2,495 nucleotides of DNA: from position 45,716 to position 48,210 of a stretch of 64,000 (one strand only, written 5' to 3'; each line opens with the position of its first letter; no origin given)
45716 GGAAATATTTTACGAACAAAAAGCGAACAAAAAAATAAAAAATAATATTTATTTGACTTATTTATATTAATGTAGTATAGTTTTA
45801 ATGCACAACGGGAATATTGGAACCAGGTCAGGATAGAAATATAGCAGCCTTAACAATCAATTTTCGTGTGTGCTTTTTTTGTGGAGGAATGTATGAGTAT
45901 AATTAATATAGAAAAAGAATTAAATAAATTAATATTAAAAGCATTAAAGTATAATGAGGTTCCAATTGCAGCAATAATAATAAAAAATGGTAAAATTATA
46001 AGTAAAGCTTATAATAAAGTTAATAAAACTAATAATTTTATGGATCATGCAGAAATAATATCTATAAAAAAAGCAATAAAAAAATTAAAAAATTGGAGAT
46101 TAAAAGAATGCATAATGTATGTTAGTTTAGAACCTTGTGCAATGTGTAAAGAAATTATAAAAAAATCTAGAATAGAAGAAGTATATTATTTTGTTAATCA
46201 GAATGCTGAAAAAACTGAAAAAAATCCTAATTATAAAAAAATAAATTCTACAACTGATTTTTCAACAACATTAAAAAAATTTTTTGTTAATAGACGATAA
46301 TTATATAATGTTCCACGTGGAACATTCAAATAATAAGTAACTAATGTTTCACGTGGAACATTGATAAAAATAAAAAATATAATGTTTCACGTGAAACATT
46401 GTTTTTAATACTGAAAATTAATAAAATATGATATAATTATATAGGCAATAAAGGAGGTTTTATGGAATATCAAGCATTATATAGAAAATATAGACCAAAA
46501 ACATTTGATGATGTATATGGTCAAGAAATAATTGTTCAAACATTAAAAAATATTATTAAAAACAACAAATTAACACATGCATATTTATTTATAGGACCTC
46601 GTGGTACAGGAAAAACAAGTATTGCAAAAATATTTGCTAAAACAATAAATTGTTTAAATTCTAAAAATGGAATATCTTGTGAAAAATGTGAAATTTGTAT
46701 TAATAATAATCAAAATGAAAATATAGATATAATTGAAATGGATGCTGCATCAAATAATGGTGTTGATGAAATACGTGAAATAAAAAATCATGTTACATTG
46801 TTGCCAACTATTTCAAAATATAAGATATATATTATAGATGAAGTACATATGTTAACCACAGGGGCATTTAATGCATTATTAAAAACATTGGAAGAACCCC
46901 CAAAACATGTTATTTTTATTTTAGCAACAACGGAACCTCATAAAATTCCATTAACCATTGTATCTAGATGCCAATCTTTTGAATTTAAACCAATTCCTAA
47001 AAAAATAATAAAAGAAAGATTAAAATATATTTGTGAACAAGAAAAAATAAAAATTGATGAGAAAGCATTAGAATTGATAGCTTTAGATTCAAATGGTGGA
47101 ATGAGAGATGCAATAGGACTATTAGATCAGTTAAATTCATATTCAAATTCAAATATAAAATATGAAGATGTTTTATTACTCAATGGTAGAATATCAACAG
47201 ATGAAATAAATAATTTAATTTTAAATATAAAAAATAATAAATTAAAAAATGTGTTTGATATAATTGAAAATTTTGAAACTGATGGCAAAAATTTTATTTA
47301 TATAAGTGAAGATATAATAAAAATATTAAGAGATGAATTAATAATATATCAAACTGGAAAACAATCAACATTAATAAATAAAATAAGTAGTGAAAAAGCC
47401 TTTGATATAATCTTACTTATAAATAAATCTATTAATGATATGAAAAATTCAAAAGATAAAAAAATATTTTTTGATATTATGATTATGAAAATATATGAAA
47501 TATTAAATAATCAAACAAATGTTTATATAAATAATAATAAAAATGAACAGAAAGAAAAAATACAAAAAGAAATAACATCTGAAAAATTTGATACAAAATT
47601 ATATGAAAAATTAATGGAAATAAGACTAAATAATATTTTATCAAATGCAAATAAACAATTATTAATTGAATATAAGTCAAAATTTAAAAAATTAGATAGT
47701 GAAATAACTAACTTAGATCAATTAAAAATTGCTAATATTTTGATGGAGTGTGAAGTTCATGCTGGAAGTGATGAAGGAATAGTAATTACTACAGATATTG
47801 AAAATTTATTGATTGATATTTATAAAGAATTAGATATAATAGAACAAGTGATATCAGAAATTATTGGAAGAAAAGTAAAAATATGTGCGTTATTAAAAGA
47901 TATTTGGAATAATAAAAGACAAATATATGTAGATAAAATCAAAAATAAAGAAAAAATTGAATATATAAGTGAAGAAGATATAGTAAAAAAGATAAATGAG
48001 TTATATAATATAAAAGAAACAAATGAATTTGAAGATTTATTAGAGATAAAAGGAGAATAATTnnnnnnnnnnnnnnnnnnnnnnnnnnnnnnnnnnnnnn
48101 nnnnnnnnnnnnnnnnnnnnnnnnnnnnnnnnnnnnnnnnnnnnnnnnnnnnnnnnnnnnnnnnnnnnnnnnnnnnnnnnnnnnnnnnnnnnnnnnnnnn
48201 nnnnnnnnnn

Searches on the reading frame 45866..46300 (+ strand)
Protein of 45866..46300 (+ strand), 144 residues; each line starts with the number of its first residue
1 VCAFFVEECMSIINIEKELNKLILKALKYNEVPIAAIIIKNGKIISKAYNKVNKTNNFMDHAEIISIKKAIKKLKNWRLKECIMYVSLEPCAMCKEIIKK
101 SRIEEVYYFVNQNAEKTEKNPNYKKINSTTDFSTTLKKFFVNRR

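Call 8: search_protein_families(library=pfam, proteins=[window:45866-46300:+])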
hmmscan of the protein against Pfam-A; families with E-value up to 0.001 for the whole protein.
window:45866-46300:+ (144 aa): 4 families
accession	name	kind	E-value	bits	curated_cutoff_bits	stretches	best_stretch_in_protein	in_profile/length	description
PF14437.12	MafB19-deam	-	1e-26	94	27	1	17-141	8-139/142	MafB19-like deaminase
PF00383.29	dCMP_cyt_deam_1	-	4.3e-24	84.8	25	1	21-109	13-101/102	Cytidine and deoxycytidylate deaminase zinc-binding region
PF14439.12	Bd3614-deam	-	4.7e-06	27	38.5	1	34-108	11-88/113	Bd3614-like deaminase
PF18750.7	SNAD4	-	0.00041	20.8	27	1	50-100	22-73/130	Secreted Novel AID/APOBEC-like Deaminase 4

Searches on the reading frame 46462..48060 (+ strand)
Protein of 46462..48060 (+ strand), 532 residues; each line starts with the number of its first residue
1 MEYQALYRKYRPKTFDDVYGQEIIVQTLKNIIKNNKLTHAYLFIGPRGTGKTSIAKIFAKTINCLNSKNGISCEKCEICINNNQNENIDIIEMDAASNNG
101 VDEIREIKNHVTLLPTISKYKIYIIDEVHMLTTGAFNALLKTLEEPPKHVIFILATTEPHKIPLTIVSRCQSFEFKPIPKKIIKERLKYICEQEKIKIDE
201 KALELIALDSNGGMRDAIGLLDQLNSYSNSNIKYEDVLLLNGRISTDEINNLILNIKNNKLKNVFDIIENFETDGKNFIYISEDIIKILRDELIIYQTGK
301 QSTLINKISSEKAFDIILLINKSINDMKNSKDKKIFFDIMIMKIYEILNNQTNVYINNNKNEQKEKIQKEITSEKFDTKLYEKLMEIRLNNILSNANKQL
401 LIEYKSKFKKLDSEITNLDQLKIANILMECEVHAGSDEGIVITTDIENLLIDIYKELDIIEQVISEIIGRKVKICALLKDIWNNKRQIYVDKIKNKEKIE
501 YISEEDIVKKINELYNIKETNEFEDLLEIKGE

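Call 8: search_protein_families(library=pfam, proteins=[window:46462-48060:+])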
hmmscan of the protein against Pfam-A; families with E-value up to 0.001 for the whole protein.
window:46462-48060:+ (532 aa): 11 families
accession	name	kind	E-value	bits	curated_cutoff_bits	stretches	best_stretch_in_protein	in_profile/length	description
PF13177.12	DNA_pol3_delta2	-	5.8e-46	156.9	27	1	21-178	2-160/161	DNA polymerase III, delta subunit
PF00004.35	AAA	-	1e-12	49.1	21.2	1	42-175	2-128/131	ATPase family associated with various cellular activities (AAA)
PF22608.2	DNAX_ATPase_lid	-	3.4e-12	46.4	27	1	183-224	2-43/49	DNA polymerase III clamp loader subunit, ATPase lid domain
PF05496.18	RuvB_N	-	1.5e-07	31.7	27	1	11-64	2-59/159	Holliday junction DNA helicase RuvB P-loop domain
PF21960.2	RCF1-5-like_lid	-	3.2e-06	27.4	27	1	186-220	2-37/43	RCF1/5-like, AAA+ ATPase lid domain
PF25361.1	AAA_lid_RFC1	-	3.9e-05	23.5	34.9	1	183-236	4-56/59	RFC1-like, AAA+ ATPase lid domain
PF07728.20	AAA_5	-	4.8e-05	23.8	22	1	42-145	3-92/139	AAA domain (dynein-related subfamily)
PF13173.12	AAA_14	-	0.00019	21.9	27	1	40-149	4-91/129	AAA domain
PF13401.12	AAA_22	-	0.00025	21.8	27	0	42-157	9-123/130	AAA domain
PF13245.12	AAA_19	-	0.00053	20.6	25.1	0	38-153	11-123/134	AAA domain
PF13604.12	AAA_30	-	0.00057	20.1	27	0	41-153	21-122/191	AAA domain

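Call 25: find_related_loci(query=window:46462-48060:+, collection=metagenome_contigs, flank=4000)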
Query window:46462-48060:+ (532 aa) in metagenome_contigs; peptide patterns used: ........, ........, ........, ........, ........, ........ (x = any residue, [..] = any of these).
600 stretches matched a pattern (row limit reached: there are more); 597 encode a relative of the query (tblastn E <= 1e-3); the best 80 are kept; 80 distinct loci.
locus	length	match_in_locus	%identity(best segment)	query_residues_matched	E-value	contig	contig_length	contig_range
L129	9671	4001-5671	45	1-530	9e-134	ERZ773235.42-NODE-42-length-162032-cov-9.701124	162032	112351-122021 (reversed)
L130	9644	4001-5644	39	3-527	2e-112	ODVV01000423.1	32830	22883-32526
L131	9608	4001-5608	40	3-511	4e-111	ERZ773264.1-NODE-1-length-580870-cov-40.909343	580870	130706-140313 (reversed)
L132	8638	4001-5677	37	1-530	4e-110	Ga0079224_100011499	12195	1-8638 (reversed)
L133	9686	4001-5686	38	1-529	1e-107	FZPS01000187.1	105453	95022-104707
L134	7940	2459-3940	39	1-501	1e-106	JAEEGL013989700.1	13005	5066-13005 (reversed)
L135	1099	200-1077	59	3-295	7e-114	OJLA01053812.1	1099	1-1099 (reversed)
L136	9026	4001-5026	51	3-350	2e-103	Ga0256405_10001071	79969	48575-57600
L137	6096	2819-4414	36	1-494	2e-103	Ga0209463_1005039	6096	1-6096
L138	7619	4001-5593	36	1-494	1e-102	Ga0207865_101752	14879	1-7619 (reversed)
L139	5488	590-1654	46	1-344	1e-101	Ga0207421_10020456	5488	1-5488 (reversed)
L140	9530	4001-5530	38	1-494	4e-101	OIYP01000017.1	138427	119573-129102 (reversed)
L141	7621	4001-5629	36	3-508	9e-101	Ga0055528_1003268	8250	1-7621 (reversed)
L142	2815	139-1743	35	1-484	7e-102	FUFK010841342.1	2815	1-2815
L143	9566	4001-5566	41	1-498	5e-105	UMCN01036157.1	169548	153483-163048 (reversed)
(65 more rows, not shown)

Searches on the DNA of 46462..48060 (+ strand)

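Call 49: search_rna_families(sources=[L098, L129, L130, L131, L136, L140, L143, L144, L152, L026, L046, L111], threshold=gathering)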
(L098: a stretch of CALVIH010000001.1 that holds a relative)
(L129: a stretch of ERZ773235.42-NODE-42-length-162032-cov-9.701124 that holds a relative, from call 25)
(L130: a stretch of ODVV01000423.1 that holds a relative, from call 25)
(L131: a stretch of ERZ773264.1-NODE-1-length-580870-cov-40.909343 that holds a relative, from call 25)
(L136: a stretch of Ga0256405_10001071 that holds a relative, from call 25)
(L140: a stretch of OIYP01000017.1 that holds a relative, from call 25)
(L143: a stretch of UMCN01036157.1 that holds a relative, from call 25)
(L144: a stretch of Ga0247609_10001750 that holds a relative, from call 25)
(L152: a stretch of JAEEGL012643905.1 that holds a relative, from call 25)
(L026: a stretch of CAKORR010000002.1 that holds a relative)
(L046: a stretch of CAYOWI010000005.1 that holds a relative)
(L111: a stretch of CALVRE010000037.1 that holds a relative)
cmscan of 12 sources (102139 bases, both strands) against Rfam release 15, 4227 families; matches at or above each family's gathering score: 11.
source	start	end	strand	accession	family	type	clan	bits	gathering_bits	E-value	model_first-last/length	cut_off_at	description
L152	3421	3517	+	RF00169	Bacteria_small_SRP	Gene;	CL00003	60.4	40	1.3e-10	1-97/97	no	Bacterial small signal recognition particle RNA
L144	3431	3516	+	RF00169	Bacteria_small_SRP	Gene;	CL00003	58.1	40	5.8e-10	1-97/97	no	Bacterial small signal recognition particle RNA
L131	3394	3492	+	RF00169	Bacteria_small_SRP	Gene;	CL00003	57.9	40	6.5e-10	1-97/97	no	Bacterial small signal recognition particle RNA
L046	337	434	+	RF00169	Bacteria_small_SRP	Gene;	CL00003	57.9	40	6.6e-10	1-97/97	no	Bacterial small signal recognition particle RNA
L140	3441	3521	+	RF00169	Bacteria_small_SRP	Gene;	CL00003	53.9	40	9e-09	1-97/97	no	Bacterial small signal recognition particle RNA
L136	3408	3493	+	RF00169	Bacteria_small_SRP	Gene;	CL00003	53.5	40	1.1e-08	1-97/97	no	Bacterial small signal recognition particle RNA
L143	2388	2473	+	RF00169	Bacteria_small_SRP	Gene;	CL00003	53.3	40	1.3e-08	1-97/97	no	Bacterial small signal recognition particle RNA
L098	5977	6070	+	RF00169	Bacteria_small_SRP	Gene;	CL00003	53.2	40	1.4e-08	1-97/97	no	Bacterial small signal recognition particle RNA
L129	3291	3376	+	RF00169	Bacteria_small_SRP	Gene;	CL00003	51.3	40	4.8e-08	1-97/97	no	Bacterial small signal recognition particle RNA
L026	2137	2234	+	RF00169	Bacteria_small_SRP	Gene;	CL00003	51.1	40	5.4e-08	1-97/97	no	Bacterial small signal recognition particle RNA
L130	3361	3446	+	RF00169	Bacteria_small_SRP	Gene;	CL00003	49.6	40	1.4e-07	1-97/97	no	Bacterial small signal recognition particle RNA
